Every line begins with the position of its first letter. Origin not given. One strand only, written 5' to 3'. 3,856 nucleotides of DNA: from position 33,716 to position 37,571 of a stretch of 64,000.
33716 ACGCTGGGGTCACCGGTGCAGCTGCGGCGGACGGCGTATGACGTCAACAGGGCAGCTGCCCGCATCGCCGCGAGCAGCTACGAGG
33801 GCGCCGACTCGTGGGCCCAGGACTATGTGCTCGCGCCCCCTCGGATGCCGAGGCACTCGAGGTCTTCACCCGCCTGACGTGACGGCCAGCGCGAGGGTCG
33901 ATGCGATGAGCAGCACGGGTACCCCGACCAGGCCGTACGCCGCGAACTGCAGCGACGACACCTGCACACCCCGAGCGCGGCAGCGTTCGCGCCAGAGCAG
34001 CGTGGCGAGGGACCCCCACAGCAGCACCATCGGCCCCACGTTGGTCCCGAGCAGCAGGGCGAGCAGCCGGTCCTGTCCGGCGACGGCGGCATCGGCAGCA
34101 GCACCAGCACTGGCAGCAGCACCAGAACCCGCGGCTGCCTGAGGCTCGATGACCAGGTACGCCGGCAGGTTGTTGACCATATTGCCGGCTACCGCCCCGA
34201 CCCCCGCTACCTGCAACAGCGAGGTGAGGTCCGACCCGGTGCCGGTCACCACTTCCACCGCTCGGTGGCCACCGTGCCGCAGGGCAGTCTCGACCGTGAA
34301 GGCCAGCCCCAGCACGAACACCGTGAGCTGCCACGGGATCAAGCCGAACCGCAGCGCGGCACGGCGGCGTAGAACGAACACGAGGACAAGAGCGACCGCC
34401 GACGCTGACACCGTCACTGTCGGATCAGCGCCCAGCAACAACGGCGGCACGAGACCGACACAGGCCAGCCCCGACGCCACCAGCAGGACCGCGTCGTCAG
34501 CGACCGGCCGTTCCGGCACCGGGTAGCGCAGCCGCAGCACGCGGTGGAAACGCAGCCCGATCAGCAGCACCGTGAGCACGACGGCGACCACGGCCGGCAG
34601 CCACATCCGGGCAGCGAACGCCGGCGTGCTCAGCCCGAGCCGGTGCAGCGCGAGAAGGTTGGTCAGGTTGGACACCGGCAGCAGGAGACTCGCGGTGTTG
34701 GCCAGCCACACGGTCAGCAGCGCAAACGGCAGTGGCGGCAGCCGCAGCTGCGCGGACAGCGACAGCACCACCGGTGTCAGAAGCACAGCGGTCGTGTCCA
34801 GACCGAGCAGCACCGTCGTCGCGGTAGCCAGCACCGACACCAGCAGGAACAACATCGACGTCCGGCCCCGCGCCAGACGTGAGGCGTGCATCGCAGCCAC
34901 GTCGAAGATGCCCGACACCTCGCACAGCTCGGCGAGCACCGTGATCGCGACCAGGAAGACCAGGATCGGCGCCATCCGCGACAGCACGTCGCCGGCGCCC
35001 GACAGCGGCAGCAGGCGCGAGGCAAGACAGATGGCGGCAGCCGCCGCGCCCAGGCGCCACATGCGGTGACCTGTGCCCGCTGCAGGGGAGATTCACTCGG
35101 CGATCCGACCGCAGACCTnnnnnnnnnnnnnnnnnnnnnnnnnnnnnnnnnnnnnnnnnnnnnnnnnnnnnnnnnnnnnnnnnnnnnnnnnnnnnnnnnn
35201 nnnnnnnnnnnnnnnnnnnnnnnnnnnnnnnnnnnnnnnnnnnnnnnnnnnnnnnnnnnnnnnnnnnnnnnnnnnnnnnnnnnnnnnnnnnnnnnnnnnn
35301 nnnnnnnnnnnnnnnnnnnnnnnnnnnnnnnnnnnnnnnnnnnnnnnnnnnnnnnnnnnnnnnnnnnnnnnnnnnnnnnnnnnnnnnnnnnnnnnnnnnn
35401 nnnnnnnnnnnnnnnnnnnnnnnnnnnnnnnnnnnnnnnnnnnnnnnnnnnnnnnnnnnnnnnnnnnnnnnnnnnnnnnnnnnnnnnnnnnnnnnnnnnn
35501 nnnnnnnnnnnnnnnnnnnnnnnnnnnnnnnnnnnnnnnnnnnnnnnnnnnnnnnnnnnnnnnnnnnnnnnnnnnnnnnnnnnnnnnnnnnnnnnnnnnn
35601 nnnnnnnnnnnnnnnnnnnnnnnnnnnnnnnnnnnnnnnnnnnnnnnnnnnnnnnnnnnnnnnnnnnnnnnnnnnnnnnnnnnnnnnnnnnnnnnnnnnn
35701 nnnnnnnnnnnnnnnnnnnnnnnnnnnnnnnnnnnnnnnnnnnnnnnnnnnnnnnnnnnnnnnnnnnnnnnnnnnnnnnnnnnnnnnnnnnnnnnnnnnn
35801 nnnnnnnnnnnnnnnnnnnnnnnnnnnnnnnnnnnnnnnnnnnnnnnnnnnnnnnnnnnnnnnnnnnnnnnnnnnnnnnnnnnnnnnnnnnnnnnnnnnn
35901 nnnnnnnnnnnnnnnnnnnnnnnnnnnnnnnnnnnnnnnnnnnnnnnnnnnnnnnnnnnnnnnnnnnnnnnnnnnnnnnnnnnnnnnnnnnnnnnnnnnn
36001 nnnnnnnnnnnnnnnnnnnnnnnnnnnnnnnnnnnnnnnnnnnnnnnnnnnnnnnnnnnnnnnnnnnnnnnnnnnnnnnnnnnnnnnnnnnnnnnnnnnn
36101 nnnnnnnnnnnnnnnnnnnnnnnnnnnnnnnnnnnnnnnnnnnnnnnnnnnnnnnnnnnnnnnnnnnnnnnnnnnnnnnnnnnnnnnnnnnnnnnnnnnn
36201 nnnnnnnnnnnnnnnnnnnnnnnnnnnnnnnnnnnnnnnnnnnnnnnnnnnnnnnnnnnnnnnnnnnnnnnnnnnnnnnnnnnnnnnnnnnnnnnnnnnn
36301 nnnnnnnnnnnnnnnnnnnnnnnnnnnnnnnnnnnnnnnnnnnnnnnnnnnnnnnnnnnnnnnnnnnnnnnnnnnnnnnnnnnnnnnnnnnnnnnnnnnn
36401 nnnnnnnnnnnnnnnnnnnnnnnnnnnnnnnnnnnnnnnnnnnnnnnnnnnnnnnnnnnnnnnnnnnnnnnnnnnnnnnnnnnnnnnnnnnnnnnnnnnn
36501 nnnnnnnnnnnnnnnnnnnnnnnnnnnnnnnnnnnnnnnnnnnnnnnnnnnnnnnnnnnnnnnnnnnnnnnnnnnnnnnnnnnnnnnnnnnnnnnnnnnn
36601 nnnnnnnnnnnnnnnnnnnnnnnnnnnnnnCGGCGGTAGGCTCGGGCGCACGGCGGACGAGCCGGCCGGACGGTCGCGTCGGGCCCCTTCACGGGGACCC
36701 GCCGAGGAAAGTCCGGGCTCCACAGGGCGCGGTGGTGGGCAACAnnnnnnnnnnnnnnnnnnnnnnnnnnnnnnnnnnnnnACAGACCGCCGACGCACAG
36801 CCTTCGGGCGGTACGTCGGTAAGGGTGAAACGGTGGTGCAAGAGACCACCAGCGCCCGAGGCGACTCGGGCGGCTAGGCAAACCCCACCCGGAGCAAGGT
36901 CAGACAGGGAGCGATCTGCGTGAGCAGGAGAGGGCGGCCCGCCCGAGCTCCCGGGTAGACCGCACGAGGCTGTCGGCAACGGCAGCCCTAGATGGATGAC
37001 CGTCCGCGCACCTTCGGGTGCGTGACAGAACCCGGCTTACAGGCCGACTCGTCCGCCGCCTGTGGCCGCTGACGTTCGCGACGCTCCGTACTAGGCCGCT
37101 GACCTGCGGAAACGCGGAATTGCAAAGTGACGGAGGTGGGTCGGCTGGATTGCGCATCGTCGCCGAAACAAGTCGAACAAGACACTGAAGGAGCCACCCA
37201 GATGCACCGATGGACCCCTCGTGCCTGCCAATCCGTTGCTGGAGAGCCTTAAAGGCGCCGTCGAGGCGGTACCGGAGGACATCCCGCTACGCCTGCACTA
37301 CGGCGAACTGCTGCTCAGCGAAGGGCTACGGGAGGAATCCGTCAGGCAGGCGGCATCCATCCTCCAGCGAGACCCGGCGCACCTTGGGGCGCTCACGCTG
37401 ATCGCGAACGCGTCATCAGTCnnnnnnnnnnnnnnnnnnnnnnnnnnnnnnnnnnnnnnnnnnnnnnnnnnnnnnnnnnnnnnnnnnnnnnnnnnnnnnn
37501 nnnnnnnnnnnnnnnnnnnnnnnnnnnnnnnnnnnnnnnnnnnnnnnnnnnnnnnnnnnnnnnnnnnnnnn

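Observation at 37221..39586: Translationally coupled AAA+ ATPase (Vps4/CDC48-like) and TPR membrane protein pair: candidate uncharacterised two-gene system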

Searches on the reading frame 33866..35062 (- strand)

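Call 13: search_protein_families(library=pfam, proteins=[window:33866-35062:-], max_evalue=0.001)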
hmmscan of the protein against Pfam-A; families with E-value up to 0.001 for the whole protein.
window:33866-35062:- (398 aa): 3 families
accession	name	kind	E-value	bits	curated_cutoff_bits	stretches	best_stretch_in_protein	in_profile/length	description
PF03600.22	CitMHS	-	3.5e-29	102.4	31.9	1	9-314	14-319/336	Citrate transporter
PF02040.21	ArsB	-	3.7e-21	76.4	22.2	1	36-387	57-415/423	Arsenical pump membrane protein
PF07158.17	MatC_N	-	1.5e-06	28.8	23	1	6-123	29-147/149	Dicarboxylate carrier protein MatC N-terminus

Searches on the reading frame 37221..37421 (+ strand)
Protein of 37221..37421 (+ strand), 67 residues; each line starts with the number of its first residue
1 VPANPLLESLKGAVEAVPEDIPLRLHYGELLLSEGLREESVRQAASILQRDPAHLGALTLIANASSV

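Call 79: search_solved_structures(query=window:37221-37421:+, max_evalue=10, show_alignments=2)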
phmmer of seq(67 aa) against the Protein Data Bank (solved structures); distinct sequences matched with E-value up to 10: 7.
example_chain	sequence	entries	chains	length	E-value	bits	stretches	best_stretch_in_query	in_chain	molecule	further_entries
2pl2_A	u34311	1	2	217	0.00012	25.6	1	11-45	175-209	Hypothetical conserved protein TTC0263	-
2q7f_A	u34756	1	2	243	0.00034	24.2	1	8-57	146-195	YrrB protein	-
5fzq_A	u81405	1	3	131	0.019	18.7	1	7-61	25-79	DESIGNED TPR PROTEIN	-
5fzr_A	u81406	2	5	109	0.021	18.6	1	7-60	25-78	DESIGNED TPR PROTEIN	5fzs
7rqf_A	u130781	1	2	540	0.22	15.3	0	7-52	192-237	TPR repeat-containing protein PA4667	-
8sxe_C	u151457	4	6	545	0.24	15.2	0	7-52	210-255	TPR repeat-containing protein PA4667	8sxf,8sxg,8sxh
6vfh_A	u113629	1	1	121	0.7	13.8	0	7-64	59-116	T33_dn10A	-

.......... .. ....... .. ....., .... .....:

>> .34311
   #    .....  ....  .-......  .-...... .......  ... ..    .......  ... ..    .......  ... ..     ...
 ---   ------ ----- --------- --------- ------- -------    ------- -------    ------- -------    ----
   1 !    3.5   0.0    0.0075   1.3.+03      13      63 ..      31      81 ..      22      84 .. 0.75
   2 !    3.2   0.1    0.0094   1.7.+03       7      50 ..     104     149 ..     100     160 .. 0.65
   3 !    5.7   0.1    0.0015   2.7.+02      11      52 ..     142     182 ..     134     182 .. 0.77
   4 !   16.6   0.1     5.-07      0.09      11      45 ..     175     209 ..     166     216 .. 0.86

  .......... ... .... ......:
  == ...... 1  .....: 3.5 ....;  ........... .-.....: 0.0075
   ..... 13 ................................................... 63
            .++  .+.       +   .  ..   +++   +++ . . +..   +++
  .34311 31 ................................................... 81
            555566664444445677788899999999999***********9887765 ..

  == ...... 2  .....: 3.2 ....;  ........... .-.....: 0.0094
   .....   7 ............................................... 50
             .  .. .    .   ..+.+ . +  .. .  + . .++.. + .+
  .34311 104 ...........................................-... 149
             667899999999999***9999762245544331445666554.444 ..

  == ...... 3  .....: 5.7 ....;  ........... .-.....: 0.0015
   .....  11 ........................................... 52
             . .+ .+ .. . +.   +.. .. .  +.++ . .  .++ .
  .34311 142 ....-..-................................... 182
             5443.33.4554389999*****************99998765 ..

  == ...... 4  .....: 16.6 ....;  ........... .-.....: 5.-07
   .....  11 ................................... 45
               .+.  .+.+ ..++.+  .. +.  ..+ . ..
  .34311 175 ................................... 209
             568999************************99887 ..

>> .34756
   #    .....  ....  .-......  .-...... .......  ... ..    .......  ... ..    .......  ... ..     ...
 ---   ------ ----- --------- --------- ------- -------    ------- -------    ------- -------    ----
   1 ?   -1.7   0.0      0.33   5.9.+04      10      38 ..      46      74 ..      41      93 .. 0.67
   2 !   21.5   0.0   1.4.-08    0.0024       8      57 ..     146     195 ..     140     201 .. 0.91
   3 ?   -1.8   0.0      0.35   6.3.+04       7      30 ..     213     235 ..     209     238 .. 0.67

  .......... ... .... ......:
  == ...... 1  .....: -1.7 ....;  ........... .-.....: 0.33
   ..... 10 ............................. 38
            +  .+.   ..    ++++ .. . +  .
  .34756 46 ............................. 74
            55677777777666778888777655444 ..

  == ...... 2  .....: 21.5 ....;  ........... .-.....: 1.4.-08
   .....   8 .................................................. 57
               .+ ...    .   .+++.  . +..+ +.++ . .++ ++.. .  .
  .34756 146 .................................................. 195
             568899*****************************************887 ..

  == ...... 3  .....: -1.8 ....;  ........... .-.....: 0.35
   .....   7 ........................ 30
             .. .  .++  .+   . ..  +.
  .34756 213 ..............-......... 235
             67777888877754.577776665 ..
